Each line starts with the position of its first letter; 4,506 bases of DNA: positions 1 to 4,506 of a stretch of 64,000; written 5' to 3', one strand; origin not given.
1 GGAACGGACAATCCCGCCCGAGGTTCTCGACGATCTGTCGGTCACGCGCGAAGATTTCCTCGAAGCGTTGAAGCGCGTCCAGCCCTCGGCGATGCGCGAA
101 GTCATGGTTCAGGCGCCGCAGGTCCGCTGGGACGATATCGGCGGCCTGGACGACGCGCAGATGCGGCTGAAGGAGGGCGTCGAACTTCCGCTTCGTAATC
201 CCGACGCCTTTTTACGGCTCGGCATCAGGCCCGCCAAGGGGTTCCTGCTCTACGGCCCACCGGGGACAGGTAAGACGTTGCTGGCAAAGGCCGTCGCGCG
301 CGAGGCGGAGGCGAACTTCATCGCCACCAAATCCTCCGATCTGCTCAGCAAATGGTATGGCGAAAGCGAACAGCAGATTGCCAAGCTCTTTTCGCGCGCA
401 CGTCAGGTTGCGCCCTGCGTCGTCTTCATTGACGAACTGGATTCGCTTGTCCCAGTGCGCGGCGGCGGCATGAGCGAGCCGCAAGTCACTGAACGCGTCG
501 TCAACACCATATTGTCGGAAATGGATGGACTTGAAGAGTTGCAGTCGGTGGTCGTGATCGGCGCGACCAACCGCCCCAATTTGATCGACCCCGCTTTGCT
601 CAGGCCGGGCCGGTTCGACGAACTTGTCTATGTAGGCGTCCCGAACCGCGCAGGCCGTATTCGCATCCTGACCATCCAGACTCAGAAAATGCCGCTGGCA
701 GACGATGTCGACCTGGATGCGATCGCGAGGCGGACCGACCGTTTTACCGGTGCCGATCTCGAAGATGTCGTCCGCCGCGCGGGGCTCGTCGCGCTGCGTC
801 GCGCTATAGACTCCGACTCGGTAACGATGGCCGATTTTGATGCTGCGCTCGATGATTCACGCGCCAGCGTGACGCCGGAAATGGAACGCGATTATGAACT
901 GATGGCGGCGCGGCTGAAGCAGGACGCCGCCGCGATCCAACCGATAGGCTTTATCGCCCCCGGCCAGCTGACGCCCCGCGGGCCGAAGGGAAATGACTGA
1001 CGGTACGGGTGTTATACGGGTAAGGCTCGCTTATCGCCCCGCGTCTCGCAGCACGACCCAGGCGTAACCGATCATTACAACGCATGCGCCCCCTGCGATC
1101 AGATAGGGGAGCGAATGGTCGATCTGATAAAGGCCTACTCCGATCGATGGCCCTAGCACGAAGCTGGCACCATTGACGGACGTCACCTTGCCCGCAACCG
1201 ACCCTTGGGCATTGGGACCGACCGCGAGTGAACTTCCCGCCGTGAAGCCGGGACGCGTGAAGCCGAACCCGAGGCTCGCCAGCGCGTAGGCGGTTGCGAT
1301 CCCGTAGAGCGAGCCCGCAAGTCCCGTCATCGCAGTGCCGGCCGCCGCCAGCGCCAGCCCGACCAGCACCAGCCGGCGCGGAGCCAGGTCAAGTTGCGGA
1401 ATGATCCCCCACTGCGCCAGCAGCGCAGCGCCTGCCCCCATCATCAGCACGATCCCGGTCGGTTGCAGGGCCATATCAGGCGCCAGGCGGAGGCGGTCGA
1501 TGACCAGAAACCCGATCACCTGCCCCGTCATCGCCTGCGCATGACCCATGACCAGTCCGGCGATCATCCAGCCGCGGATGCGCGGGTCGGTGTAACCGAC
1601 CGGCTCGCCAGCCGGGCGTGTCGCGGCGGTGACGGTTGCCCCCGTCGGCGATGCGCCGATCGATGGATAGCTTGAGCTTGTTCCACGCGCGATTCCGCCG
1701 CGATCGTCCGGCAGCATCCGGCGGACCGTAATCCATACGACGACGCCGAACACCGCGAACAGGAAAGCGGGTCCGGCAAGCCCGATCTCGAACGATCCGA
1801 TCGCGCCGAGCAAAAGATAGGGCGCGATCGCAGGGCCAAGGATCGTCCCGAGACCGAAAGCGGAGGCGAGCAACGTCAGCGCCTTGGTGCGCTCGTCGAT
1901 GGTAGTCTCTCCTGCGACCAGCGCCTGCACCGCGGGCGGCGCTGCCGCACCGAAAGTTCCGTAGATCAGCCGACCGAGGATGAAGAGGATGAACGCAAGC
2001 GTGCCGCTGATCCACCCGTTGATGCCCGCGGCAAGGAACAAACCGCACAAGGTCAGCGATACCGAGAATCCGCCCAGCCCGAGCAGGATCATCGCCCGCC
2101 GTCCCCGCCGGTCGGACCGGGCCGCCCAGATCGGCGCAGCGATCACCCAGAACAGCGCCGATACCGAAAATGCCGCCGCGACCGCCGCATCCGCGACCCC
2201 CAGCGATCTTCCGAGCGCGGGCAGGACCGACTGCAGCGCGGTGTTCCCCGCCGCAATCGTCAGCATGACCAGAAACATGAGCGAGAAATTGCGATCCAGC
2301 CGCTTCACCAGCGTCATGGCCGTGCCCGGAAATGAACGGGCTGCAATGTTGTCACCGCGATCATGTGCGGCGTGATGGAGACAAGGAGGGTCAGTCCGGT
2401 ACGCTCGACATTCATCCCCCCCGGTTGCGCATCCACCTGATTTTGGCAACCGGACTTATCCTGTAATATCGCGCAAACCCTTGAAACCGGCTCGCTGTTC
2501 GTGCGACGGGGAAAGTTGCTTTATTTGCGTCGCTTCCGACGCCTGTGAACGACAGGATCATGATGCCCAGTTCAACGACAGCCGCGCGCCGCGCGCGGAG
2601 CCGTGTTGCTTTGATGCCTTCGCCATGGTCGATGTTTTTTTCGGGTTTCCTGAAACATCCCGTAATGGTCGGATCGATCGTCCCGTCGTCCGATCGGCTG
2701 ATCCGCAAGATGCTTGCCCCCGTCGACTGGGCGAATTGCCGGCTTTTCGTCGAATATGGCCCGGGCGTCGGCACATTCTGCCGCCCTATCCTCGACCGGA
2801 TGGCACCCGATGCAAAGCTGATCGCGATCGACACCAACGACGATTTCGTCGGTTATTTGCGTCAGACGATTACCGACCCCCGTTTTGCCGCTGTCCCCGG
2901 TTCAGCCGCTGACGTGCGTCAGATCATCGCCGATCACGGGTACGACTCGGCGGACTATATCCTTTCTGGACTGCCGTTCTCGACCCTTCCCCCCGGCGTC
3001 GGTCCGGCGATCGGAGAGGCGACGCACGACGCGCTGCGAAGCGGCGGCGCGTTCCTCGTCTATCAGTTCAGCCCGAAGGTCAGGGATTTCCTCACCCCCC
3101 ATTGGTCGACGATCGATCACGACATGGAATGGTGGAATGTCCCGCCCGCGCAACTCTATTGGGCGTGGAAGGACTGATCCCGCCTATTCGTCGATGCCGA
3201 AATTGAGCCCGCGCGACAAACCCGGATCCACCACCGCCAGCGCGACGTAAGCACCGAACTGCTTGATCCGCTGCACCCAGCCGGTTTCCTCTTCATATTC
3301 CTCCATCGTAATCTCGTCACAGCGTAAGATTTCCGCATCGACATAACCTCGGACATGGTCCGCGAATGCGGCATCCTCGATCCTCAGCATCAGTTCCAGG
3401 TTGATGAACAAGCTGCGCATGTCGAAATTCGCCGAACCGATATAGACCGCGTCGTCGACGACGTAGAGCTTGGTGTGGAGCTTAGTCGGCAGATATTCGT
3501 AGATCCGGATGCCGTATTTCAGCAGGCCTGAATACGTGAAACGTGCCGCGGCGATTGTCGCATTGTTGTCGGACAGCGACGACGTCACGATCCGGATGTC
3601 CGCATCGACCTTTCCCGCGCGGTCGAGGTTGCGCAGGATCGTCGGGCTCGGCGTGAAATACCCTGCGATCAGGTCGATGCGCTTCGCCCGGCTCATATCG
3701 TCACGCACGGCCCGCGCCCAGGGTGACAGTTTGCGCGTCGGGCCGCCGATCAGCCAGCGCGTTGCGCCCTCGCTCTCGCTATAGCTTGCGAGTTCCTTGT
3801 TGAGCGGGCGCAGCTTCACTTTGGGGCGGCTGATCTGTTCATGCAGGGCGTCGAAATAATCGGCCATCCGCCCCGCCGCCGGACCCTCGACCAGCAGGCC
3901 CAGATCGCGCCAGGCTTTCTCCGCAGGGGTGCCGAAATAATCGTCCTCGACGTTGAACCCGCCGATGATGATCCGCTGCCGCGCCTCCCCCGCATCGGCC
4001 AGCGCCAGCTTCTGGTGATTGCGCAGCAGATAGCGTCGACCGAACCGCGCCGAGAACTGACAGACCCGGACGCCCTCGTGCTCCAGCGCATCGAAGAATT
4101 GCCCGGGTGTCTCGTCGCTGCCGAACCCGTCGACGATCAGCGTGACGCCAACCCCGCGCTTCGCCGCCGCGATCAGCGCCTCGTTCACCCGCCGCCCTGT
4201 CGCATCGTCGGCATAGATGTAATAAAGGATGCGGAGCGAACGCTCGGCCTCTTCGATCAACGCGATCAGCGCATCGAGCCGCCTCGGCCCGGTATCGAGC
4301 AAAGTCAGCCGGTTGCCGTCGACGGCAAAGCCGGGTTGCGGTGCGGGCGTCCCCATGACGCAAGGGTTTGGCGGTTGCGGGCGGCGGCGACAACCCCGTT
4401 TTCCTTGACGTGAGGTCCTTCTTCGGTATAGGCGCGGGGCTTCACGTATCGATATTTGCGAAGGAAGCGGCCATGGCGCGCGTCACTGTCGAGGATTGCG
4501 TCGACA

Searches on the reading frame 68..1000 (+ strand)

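Call 7: search_protein_families(library=pfam, proteins=[window:68-1000:+], max_evalue=0.01)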
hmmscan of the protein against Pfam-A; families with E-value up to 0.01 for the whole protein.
window:68-1000:+ (310 aa): 18 families
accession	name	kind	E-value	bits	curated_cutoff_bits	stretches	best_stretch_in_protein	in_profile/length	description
PF00004.35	AAA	-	4.6e-45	153.7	21.2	1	60-190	2-130/131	ATPase family associated with various cellular activities (AAA)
PF17862.7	AAA_lid_3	-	1.3e-15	57.1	27.2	1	213-258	1-44/45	AAA+ lid domain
PF13191.12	AAA_16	-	2.9e-06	28.3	32.6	1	57-108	25-83/167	AAA ATPase domain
PF05496.18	RuvB_N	-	4.7e-06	26.9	27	1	59-171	36-143/159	Holliday junction DNA helicase RuvB P-loop domain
PF13401.12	AAA_22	-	9.7e-05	23.1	27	0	59-82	8-34/130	AAA domain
PF07724.20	AAA_2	-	0.0001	22.8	27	1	56-152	3-99/166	AAA domain (Cdc48 subfamily)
PF07728.20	AAA_5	-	0.00014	22.4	22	1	59-127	2-78/139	AAA domain (dynein-related subfamily)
PF23902.1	AAA_lid_PRS2_C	-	0.00056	20.4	34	1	197-261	4-67/73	PRS2 AAA+ lid C-terminal domain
PF01695.23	IstB_IS21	-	0.00084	19.3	24.1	1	55-124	91-162/238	IstB-like ATP binding protein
PF13671.12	AAA_33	-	0.0016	19.2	27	1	60-109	3-50/143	AAA domain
PF12775.13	AAA_7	-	0.0024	17.9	25.8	1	47-87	24-72/181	P-loop containing dynein motor region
PF00910.28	RNA_helicase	-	0.003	18.5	21.5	1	60-90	2-32/105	RNA helicase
PF06068.19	TIP49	-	0.0039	16.8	23.8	1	57-101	51-97/347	TIP49 P-loop domain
PF05673.19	DUF815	-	0.0062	16.1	23.8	1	16-85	22-82/249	Protein of unknown function (DUF815)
PF24883.2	NPHP3_N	-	0.0065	17.1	24.8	0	59-83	25-49/164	Nephrocystin 3, N-terminal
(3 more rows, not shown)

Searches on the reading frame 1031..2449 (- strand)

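Call 7: search_protein_families(library=pfam, proteins=[window:1031-2449:-], max_evalue=0.01)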
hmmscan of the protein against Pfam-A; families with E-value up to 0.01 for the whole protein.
window:1031-2449:- (472 aa): 2 families
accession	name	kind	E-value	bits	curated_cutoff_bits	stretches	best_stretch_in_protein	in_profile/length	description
PF07690.21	MFS_1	-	2.6e-31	109.2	33.4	2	58-434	1-347/347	Major Facilitator Superfamily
PF00083.30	Sugar_tr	-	2.2e-06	27.3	22.3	1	51-239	252-435/452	Sugar (and other) transporter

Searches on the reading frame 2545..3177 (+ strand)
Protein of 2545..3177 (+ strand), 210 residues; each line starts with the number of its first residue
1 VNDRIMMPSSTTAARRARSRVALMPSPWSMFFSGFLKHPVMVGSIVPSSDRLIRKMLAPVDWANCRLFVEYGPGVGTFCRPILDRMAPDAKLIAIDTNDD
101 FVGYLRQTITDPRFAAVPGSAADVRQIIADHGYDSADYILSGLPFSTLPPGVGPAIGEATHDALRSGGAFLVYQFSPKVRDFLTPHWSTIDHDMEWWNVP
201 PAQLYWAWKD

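Call 7: search_protein_families(library=pfam, proteins=[window:2545-3177:+], max_evalue=0.01)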
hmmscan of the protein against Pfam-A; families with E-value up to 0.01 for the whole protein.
window:2545-3177:+ (210 aa): 1 family
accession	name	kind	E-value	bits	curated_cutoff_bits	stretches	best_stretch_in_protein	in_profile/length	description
PF13649.12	Methyltransf_25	-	0.00022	22.3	27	1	69-168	2-97/97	Methyltransferase domain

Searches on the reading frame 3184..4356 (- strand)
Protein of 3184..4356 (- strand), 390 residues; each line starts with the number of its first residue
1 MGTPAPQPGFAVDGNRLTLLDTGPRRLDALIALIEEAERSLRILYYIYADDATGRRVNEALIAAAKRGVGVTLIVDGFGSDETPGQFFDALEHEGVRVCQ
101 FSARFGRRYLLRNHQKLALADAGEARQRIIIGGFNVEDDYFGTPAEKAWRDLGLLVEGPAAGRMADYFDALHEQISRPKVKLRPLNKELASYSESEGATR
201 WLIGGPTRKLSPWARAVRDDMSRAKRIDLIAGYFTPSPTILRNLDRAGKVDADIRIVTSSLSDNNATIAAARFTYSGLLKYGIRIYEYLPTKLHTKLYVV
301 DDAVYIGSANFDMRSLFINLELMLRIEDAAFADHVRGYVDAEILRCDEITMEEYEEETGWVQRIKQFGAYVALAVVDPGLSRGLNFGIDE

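Call 7: search_protein_families(library=pfam, proteins=[window:3184-4356:-], max_evalue=0.01)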
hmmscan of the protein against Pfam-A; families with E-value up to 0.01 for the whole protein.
window:3184-4356:- (390 aa): 4 families
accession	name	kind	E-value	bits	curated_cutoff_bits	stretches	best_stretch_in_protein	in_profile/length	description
PF13091.12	PLDc_2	-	4e-35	121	27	2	224-339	9-128/132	PLD-like domain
PF00614.28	PLDc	-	4.8e-10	39.4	21.9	1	293-315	5-28/28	Phospholipase D Active site motif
PF13090.12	PP_kinase_C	-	0.00085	19.3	25.8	0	301-343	101-143/172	Polyphosphate kinase C-terminal domain 2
PF09565.16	RE_NgoFVII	-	0.0052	16.6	23.8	0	220-340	12-146/162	NgoFVII restriction endonuclease N-terminal PLD domain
